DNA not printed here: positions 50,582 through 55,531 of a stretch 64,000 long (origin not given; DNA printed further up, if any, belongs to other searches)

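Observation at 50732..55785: START-like (SRPBCC) protein translationally coupled to a 1,549-aa periplasmic mega-sensor whose only output is a PP2C/SpoIIE phosphatase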

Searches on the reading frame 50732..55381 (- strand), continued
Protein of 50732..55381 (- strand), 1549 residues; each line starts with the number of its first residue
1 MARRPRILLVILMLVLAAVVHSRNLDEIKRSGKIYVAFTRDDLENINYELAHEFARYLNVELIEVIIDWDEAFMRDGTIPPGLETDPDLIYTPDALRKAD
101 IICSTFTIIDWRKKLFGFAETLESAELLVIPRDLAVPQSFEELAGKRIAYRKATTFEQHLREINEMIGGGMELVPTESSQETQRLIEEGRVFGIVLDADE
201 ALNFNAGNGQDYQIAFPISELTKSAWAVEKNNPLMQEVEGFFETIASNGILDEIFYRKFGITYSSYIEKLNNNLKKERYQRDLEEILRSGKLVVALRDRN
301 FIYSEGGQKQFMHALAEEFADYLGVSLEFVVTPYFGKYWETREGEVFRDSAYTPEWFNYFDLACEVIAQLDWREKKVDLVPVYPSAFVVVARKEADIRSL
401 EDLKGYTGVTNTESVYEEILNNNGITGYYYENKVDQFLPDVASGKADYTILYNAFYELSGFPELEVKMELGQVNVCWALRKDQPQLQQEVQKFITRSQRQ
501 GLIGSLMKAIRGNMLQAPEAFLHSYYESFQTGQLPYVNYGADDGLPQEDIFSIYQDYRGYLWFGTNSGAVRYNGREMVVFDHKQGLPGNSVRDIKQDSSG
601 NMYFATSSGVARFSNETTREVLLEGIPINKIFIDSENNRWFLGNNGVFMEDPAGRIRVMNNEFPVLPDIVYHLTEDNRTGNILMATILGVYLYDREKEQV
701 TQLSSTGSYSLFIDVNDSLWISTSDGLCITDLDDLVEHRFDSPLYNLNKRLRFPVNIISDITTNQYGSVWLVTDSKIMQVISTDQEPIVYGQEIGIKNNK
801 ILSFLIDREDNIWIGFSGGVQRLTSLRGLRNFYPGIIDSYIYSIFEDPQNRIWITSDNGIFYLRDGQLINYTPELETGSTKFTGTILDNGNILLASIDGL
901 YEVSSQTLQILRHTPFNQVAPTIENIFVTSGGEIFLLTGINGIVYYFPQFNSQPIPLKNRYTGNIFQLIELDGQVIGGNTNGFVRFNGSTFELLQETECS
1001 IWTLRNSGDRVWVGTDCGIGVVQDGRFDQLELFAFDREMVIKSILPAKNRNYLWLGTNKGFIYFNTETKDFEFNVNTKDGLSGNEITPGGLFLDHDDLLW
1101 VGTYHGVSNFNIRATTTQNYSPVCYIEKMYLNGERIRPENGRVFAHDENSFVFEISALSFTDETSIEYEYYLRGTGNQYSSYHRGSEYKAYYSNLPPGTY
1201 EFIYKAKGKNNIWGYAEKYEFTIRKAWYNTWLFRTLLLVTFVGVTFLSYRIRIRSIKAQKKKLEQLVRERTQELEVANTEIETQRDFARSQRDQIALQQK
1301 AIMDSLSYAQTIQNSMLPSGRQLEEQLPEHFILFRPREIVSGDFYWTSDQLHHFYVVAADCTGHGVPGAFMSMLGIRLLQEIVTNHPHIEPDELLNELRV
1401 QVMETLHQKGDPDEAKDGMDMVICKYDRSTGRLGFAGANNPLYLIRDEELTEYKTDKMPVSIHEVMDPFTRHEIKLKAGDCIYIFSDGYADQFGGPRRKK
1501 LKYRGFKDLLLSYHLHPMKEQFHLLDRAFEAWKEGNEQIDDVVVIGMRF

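Call 18: find_related_loci(query=A1, collection=genome_contigs, flank=8000)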
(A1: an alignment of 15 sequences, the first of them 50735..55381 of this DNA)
Query A1 (1549 aa) in genome_contigs; peptide patterns used: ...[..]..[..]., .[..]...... (x = any residue, [..] = any of these).
142 stretches matched a pattern; 90 encode a relative of the query (tblastn E <= 1e-3); the best 80 are kept; 75 distinct loci.
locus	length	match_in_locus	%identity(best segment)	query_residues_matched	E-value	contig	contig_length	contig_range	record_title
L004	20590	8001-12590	72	20-1549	0e+0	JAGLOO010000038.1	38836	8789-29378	MAG: Bacteroidales bacterium isolate RS_7_37 ROV157_7.bin.37.fa_38, whole genome shotgun sequence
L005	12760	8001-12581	71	22-1549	0e+0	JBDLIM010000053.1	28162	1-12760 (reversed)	MAG: Bacteroidota bacterium isolate MAG031 MAG031_53, whole genome shotgun sequence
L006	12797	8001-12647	71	1-1549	0e+0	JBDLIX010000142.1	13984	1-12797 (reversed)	MAG: Bacteroidota bacterium isolate MAG062 MAG062_142, whole genome shotgun sequence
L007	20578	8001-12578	70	23-1549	0e+0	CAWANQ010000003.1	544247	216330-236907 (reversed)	MAG: uncultured Bacteroidetes bacterium isolate MFD03804.bin.1.203 genome assembly, contig: contig_15582, whole genome s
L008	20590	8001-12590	71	20-1549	0e+0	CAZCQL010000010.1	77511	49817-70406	MAG TPA_asm: uncultured Bacteroides sp. isolate binchicken_co275_179 genome assembly, contig: NODE_229_length_77511_cov_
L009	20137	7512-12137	70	6-1549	0e+0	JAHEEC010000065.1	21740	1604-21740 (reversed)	MAG: Bacteroidetes bacterium isolate Ww252 NODE_3520_length_21740_cov_9.498034, whole genome shotgun sequence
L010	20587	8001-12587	71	20-1549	0e+0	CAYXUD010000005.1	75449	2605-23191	MAG TPA_asm: uncultured Bacteroides sp. isolate SRP185410_co1_383 genome assembly, contig: k141_587269, whole genome sho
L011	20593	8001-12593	70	18-1549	0e+0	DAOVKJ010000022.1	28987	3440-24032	MAG TPA_asm: Bacteroidota bacterium isolate CSMAG_1416 CSMAG_1416_k141_2955579_length_28987_cov_12.2241, whole genome sh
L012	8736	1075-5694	70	6-1546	0e+0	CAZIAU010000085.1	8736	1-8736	MAG TPA_asm: uncultured Bacteroides sp. isolate binchicken_co150_65 genome assembly, contig: NODE_20768_length_8736_cov_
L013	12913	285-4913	69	6-1549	0e+0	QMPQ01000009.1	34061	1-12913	MAG: Bacteroidetes bacterium isolate B13_G6 B13_Guay6_scaffold_00266, whole genome shotgun sequence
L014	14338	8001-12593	70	18-1549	0e+0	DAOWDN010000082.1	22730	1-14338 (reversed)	MAG TPA_asm: Bacteroidia bacterium isolate CSMAG_1914 CSMAG_1914_k141_1745748_length_22730_cov_15.8869, whole genome sho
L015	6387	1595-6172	69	23-1549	0e+0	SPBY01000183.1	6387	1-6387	MAG: Bacteroidia bacterium isolate das_tool.concoct.150 k141_1195283, whole genome shotgun sequence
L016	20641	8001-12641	69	1-1549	0e+0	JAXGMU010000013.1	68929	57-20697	MAG: Bacteroidales bacterium isolate AnMBR.bin24 bin24_13, whole genome shotgun sequence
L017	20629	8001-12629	72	6-1549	0e+0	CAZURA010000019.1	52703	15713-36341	MAG TPA_asm: uncultured Bacteroides sp. isolate SRP077602_co5_373 genome assembly, contig: NODE_2975_length_52703_cov_6.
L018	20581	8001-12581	68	22-1549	0e+0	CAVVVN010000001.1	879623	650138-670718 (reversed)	MAG: uncultured Bacteroidales bacterium isolate MFD03804.bin.1.21 genome assembly, contig: contig_16826, whole genome sh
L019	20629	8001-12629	67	6-1549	0e+0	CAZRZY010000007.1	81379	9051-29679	MAG TPA_asm: uncultured Bacteroides sp. isolate SRP141376_co3_418 genome assembly, contig: NODE_615_length_81379_cov_5.9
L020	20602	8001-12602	68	1-1549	0e+0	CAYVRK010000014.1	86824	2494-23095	MAG TPA_asm: uncultured Bacteroides sp. isolate binchicken_co151_283 genome assembly, contig: NODE_261_length_86824_cov_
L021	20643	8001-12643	68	6-1549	0e+0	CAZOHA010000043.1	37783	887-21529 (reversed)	MAG TPA_asm: uncultured Bacteroides sp. isolate SRP332253_co2_34 genome assembly, contig: NODE_927_length_37783_cov_6.20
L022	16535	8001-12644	63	19-1548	0e+0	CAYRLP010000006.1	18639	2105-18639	MAG TPA_asm: uncultured Bacteroides sp. isolate binchicken_co294_125 genome assembly, contig: NODE_3252_length_18639_cov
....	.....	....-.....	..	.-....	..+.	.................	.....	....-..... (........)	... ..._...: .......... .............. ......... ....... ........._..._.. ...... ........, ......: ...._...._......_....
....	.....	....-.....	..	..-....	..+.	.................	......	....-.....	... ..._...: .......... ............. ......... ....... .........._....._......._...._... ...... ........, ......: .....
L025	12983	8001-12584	61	21-1549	0e+0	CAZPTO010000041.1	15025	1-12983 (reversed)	MAG TPA_asm: uncultured Bacteroidaceae bacterium isolate binchicken_co13_402 genome assembly, contig: NODE_5943_length_1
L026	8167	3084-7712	60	6-1549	0e+0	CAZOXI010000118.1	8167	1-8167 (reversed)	MAG TPA_asm: uncultured Bacteroidaceae bacterium isolate binchicken_co17_397 genome assembly, contig: NODE_17622_length_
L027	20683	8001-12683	60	20-1548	0e+0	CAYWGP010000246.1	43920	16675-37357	MAG TPA_asm: uncultured Bacteroides sp. isolate binchicken_co231_94 genome assembly, contig: k141_2644958, whole genome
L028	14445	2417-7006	69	19-1549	0e+0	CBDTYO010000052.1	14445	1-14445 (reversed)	MAG TPA_asm: uncultured Bacteroidia bacterium isolate ERR2431960_concoct_72 genome assembly, contig: ERZ23880139.1761, w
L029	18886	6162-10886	61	4-1548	0e+0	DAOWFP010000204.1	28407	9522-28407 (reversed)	MAG TPA_asm: Bacteroidota bacterium isolate CSMAG_1968 CSMAG_1968_k141_4165678_length_28407_cov_28.2346, whole genome sh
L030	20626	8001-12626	69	6-1548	0e+0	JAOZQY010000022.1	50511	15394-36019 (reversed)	MAG: Bacteroidales bacterium isolate GMC6.concoct.134_sub GMC6_225_length_50511_cov_12.419514, whole genome shotgun sequ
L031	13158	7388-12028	69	1-1549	0e+0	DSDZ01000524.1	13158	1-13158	MAG TPA_asm: Bacteroides sp. isolate SpSt-1230 Ga0116197_1000161, whole genome shotgun sequence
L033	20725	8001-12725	61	6-1548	0e+0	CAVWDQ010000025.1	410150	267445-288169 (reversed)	MAG: uncultured Bacteroidales bacterium isolate MFD03804.bin.2.147 genome assembly, contig: contig_4352, whole genome sh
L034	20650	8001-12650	59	1-1549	0e+0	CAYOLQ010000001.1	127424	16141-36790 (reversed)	MAG TPA_asm: uncultured Chitinophaga sp. isolate SRP272421_co2_74 genome assembly, contig: NODE_98_length_127424_cov_6.4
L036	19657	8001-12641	58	2-1549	0e+0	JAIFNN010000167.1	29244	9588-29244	MAG: Bacteroidetes bacterium isolate bin_92 scaffold_992, whole genome shotgun sequence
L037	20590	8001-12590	58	18-1549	0e+0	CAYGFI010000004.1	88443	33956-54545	MAG TPA_asm: uncultured Chitinophaga sp. isolate ERP113451_co1_21 genome assembly, contig: NODE_154_length_88443_cov_15.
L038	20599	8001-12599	57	12-1548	0e+0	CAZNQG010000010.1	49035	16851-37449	MAG TPA_asm: uncultured Bacteroides sp. isolate SRP323688_co1_235 genome assembly, contig: NODE_1354_length_49035_cov_7.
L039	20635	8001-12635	56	4-1548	0e+0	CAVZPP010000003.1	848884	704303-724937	MAG: uncultured Bacteroidaceae bacterium isolate MFD03804.bin.1.39 genome assembly, contig: contig_24679, whole genome s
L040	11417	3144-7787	55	1-1548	0e+0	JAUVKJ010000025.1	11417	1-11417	MAG: Bacteroides sp. isolate CSMAG_477 CSMAG_477_k141_1640269_length_11417_cov_8.5516, whole genome shotgun sequence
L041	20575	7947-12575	55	1-1548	0e+0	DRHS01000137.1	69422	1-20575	MAG TPA_asm: Bacteroides sp. isolate HyVt-375 HyVt-375_k145_474840, whole genome shotgun sequence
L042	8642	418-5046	54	6-1549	0e+0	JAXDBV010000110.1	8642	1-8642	MAG: Bacteroidales bacterium isolate POMEDNA-B27 Raw2_k127_1797346, whole genome shotgun sequence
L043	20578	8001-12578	56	20-1548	0e+0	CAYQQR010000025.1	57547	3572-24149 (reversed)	MAG TPA_asm: uncultured Bacteroidaceae bacterium isolate SRP141376_co1_315 genome assembly, contig: NODE_1413_length_575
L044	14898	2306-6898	70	18-1549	0e+0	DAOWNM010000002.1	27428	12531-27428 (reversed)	MAG TPA_asm: Bacteroidota bacterium isolate CSMAG_3028 CSMAG_3028_k141_1358110_length_27428_cov_39.9389, whole genome sh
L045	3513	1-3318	72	444-1549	0e+0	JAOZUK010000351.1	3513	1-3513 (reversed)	MAG: Bacteroidales bacterium isolate GMC8.maxbin2.069_sub GMC8_44552_length_3513_cov_34.205899, whole genome shotgun seq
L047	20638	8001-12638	60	4-1549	0e+0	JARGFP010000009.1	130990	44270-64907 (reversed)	MAG: Bacteroidales bacterium isolate C14-09 NODE_9_length_130990_cov_9.756502, whole genome shotgun sequence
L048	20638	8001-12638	60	6-1549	0e+0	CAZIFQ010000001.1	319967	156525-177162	MAG TPA_asm: uncultured Bacteroidaceae bacterium isolate SRP191223_co1_204 genome assembly, contig: NODE_1_length_319967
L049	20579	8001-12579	66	23-1549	0e+0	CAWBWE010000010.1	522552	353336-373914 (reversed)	MAG: uncultured Bacteroidales bacterium isolate MFD03551.bin.2.12 genome assembly, contig: contig_47704, whole genome sh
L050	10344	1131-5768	58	1-1549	0e+0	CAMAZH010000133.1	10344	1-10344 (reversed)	MAG: Chitinophaga pinensis isolate MiH-14oct19-155 genome assembly, contig: MiH-14oct19-C13813, whole genome shotgun seq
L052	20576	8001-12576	58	20-1549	0e+0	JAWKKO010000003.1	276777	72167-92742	MAG: Bacteroidales bacterium isolate ABC2.51 ABC2.51.fa-3, whole genome shotgun sequence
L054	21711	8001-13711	43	7-1549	0e+0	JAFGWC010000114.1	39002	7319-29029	MAG: Bacteroidales bacterium isolate ZodW_Metabat.217 k87_9617669, whole genome shotgun sequence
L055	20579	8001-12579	70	23-1549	0e+0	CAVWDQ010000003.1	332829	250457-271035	MAG: uncultured Bacteroidales bacterium isolate MFD03804.bin.2.147 genome assembly, contig: contig_11182, whole genome s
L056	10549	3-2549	69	701-1549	0e+0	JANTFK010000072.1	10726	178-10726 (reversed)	MAG: Bacteroidales bacterium isolate bin100107 c_000000006786, whole genome shotgun sequence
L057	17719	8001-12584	64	20-1549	0e+0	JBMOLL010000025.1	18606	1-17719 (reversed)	MAG: Bacteroidota bacterium isolate Betzabe_MAG023 MAG023_25, whole genome shotgun sequence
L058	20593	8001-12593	69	18-1549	0e+0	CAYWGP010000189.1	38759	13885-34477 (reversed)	MAG TPA_asm: uncultured Bacteroides sp. isolate binchicken_co231_94 genome assembly, contig: k141_4853415, whole genome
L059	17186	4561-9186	53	7-1548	0e+0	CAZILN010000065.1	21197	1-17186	MAG TPA_asm: uncultured Bacteroidaceae bacterium isolate SRP185410_co1_465 genome assembly, contig: k141_436832, whole g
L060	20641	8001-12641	58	4-1549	0e+0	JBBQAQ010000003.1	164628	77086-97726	MAG: Bacteroidales bacterium isolate Co_metawrap_1449 Cmw_1449_k141_3121815_length_164628_cov_68.9983, whole genome shot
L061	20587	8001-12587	48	20-1547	0e+0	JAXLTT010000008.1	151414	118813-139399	MAG: Bacteroidales bacterium isolate STL-BAC11 C3.122.fa-8, whole genome shotgun sequence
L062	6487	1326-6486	42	8-1548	0e+0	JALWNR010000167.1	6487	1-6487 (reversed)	MAG: Bacteroidales bacterium isolate M17_metabat2_scaf2bin.272 M17_NODE_15627_length_6487_cov_1.711950, whole genome sho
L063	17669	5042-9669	72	6-1549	0e+0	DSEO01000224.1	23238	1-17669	MAG TPA_asm: Bacteroides sp. isolate SpSt-1244 Ga0116196_1000081, whole genome shotgun sequence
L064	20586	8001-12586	71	22-1549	0e+0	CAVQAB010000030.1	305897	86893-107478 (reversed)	MAG: uncultured Bacteroidales bacterium isolate MFD03551.bin.2.26 genome assembly, contig: contig_8557, whole genome sho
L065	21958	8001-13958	42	20-1548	0e+0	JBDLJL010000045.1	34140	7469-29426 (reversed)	MAG: Bacteroidota bacterium isolate MAG096 MAG096_45, whole genome shotgun sequence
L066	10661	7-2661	58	698-1549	0e+0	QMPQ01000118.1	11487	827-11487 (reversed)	MAG: Bacteroidetes bacterium isolate B13_G6 B13_Guay6_scaffold_03976, whole genome shotgun sequence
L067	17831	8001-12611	56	8-1548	0e+0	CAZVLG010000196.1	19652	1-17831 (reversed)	MAG TPA_asm: uncultured Bacteroides sp. isolate SRP185410_co1_464 genome assembly, contig: k141_1031002, whole genome sh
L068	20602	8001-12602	68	1-1549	0e+0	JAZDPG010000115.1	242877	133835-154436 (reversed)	MAG: Bacteroidota bacterium isolate MEGAHIT-group-0.823 k141_12598821, whole genome shotgun sequence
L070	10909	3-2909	59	581-1548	0e+0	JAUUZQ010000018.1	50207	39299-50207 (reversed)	MAG: Bacteroidales bacterium isolate CSMAG_197 CSMAG_197_k127_12265299_length_50207_cov_18.0106, whole genome shotgun se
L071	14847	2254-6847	50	16-1549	0e+0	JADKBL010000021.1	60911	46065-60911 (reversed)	MAG: Bacteroidetes bacterium isolate Mari_18-Q3-R65-66_MAXAC.224 tig00014993-10-607470, whole genome shotgun sequence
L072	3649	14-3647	43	8-1548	0e+0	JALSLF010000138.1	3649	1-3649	MAG: Bacteroidales bacterium isolate 355-202_metabat1_scaf2bin.065_VB 355-202_scaffold_15754_c1, whole genome shotgun se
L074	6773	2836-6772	42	4-1548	0e+0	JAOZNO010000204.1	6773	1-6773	MAG: Bacteroidales bacterium isolate GMC4.concoct.210_sub GMC4_19981_length_6773_cov_6.509229, whole genome shotgun sequ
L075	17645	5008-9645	62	1-1549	0e+0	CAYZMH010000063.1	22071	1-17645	MAG TPA_asm: uncultured Bacteroidaceae bacterium isolate binchicken_co13_123 genome assembly, contig: NODE_3163_length_2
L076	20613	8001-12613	51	10-1549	0e+0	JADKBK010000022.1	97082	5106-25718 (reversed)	MAG: Bacteroidales bacterium isolate Mari_18-Q3-R65-66_MAXAC.219 tig00015823-10-972200, whole genome shotgun sequence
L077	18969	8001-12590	55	22-1548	0e+0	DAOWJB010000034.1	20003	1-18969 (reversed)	MAG TPA_asm: Bacteroides sp. isolate CSMAG_2058 CSMAG_2058_k141_2222092_length_20003_cov_21.4689, whole genome shotgun s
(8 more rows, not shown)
